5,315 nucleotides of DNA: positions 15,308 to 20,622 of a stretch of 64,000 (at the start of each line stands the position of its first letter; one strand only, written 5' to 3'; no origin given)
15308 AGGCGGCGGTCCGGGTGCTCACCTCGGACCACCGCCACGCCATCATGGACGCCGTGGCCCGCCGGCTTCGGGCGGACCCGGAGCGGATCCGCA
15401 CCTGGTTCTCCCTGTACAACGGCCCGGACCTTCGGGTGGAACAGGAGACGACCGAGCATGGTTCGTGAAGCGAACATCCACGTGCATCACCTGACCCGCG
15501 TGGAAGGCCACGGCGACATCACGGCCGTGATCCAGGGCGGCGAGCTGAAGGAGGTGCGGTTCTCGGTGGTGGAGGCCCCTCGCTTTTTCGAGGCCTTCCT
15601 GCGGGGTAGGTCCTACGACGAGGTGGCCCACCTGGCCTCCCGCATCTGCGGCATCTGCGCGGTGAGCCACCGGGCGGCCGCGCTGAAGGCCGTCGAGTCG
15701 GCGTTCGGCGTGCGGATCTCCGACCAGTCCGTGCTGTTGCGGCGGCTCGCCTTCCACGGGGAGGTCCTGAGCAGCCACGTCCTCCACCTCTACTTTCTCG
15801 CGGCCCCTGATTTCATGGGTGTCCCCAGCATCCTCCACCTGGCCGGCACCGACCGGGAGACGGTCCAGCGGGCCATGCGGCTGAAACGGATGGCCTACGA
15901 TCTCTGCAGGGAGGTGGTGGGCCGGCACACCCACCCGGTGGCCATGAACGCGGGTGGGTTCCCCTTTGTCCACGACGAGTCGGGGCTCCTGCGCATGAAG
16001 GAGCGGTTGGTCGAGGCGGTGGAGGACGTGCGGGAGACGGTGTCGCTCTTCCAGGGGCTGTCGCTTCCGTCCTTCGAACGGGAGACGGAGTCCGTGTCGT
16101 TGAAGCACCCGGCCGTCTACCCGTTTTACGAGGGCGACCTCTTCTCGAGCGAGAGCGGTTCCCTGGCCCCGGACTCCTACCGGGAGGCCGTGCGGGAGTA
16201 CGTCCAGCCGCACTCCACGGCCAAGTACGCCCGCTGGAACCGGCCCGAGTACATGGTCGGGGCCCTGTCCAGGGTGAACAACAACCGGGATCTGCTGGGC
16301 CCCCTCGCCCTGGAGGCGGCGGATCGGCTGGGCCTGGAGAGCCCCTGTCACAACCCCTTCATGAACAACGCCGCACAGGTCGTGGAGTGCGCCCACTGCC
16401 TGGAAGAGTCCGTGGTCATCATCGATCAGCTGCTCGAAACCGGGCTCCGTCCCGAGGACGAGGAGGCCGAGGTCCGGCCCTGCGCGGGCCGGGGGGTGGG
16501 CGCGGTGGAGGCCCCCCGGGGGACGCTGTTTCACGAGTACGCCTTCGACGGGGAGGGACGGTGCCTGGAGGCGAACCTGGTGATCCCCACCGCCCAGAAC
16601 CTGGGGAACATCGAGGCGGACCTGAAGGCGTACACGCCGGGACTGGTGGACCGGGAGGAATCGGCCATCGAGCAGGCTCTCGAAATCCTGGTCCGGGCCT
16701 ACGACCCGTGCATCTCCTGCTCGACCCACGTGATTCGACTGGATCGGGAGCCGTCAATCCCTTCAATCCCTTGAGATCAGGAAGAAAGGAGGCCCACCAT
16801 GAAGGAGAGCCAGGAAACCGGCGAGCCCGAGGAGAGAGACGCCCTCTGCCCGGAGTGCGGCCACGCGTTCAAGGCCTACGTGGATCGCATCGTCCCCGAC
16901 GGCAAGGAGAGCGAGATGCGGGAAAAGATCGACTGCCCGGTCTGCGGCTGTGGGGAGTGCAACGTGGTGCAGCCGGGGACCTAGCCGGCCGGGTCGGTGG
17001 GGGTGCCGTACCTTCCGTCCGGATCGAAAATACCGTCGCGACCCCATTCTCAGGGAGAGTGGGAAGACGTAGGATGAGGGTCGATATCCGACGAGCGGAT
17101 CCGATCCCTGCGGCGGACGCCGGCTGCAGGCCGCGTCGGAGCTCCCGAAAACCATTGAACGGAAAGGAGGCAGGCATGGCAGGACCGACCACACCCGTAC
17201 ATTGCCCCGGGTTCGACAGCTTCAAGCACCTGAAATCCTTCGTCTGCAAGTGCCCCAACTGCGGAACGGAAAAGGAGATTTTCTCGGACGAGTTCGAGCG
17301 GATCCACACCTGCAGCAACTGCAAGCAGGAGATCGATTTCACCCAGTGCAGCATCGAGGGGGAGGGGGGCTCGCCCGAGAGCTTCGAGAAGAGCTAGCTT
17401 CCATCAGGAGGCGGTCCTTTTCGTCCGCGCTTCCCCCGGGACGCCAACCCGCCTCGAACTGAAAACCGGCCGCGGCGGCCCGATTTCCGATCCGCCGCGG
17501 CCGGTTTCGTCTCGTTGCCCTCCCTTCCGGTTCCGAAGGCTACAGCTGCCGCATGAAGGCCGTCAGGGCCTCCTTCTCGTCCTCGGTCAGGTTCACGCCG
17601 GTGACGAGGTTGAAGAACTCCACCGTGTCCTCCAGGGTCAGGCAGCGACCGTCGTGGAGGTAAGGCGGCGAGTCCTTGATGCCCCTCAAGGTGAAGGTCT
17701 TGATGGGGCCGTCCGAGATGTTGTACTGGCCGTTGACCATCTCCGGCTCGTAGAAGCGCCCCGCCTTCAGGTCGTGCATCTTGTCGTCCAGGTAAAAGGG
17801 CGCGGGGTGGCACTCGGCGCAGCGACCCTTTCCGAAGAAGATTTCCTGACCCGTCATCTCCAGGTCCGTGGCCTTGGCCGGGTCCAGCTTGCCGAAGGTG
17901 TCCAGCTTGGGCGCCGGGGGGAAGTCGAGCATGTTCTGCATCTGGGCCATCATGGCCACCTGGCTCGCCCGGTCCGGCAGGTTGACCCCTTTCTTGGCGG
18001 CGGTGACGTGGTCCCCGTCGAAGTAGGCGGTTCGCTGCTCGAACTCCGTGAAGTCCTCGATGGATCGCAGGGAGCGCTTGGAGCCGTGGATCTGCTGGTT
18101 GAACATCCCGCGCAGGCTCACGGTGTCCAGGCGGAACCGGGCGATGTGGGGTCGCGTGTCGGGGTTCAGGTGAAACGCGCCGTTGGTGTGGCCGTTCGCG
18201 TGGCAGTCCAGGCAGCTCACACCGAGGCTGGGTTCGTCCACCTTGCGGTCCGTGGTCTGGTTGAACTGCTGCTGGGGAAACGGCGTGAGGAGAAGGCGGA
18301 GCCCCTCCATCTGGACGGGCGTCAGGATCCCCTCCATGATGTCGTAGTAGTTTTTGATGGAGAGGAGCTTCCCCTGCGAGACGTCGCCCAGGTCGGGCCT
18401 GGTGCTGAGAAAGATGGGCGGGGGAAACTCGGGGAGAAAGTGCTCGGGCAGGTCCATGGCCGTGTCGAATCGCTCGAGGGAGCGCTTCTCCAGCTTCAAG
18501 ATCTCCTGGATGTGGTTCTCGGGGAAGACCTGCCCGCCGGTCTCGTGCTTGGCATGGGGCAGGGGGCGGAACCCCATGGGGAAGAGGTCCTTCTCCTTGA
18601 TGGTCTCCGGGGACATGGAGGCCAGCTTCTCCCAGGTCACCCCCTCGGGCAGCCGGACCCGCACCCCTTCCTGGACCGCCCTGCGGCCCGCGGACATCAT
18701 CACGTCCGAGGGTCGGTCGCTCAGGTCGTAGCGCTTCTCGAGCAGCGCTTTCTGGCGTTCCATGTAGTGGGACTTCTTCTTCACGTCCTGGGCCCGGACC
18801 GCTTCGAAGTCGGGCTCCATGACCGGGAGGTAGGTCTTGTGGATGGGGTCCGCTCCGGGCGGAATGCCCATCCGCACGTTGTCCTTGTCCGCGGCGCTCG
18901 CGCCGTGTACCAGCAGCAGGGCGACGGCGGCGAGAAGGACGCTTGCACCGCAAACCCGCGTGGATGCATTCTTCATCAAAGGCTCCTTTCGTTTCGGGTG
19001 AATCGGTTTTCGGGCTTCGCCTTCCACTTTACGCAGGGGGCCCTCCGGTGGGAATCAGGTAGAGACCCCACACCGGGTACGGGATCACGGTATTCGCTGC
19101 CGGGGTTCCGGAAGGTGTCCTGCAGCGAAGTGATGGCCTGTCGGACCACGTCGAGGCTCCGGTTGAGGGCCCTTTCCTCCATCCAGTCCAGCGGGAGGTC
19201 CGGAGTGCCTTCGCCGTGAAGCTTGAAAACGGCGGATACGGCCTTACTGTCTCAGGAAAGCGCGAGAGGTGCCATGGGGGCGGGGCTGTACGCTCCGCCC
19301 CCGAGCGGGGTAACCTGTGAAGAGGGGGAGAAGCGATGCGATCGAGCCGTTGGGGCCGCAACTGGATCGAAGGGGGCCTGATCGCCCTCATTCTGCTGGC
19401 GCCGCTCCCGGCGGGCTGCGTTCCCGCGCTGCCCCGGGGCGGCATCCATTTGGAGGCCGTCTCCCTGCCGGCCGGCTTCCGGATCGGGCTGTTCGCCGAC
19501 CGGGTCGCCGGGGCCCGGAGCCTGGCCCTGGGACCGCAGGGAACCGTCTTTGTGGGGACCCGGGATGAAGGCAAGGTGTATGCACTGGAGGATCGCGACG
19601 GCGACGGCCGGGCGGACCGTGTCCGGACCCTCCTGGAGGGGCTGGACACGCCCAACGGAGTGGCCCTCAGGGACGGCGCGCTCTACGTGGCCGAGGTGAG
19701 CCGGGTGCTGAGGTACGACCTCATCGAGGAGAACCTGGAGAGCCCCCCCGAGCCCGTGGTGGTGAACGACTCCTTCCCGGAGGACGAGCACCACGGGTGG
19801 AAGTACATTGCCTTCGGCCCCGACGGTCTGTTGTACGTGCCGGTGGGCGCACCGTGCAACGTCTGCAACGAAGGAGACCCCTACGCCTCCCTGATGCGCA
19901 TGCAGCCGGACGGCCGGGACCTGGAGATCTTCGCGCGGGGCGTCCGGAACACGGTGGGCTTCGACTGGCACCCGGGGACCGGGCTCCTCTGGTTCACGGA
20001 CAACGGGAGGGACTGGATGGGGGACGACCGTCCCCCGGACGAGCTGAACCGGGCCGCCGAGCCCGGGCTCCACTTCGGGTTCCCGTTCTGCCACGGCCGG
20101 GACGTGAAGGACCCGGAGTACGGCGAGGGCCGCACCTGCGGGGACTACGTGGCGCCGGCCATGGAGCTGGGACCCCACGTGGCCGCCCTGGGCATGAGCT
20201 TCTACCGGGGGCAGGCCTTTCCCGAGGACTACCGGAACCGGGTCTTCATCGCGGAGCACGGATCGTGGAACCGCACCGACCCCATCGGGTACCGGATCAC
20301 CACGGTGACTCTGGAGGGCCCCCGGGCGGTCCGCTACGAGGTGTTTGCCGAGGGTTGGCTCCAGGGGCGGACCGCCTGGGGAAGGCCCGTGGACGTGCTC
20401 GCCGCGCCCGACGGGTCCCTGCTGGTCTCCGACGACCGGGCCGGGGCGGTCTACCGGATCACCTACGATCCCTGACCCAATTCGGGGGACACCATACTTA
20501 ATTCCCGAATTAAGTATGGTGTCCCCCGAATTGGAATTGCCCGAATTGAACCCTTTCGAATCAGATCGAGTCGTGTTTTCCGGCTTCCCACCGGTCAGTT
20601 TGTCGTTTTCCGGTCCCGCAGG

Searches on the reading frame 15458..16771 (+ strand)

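Call 61: search_protein_families(library=pfam, max_evalue=0.00001, proteins=[window:15458-16771:+])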
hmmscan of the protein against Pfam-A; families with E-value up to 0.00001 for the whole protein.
window:15458-16771:+ (438 aa): 1 family
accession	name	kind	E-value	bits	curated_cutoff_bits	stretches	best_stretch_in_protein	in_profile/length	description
PF00374.24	NiFeSe_Hases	-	3.4e-31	109.2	25.8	2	42-131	1-90/508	Nickel-dependent hydrogenase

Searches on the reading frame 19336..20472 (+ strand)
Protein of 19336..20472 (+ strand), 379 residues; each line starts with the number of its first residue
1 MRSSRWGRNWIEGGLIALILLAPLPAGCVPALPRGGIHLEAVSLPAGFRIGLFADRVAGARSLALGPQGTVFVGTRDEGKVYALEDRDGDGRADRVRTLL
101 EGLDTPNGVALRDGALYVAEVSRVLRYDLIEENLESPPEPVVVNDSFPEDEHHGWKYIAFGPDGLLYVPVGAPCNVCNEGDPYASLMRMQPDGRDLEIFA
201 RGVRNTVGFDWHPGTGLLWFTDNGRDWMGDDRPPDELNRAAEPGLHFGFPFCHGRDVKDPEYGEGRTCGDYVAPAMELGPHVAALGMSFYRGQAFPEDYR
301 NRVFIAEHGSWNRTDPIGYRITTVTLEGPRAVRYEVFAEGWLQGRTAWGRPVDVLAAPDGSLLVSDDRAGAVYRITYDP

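Call 61: search_protein_families(library=pfam, max_evalue=0.00001, proteins=[window:19336-20472:+])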
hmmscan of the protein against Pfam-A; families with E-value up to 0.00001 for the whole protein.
window:19336-20472:+ (379 aa): 2 families
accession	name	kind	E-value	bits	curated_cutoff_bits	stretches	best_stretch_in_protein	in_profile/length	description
PF23500.1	DUF7133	-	1.1e-18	68.1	27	1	77-366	57-346/385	Domain of unknown function (DUF7133)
PF07995.17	GSDH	-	2.3e-16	60.5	25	1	149-373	111-331/332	Glucose / Sorbosone dehydrogenase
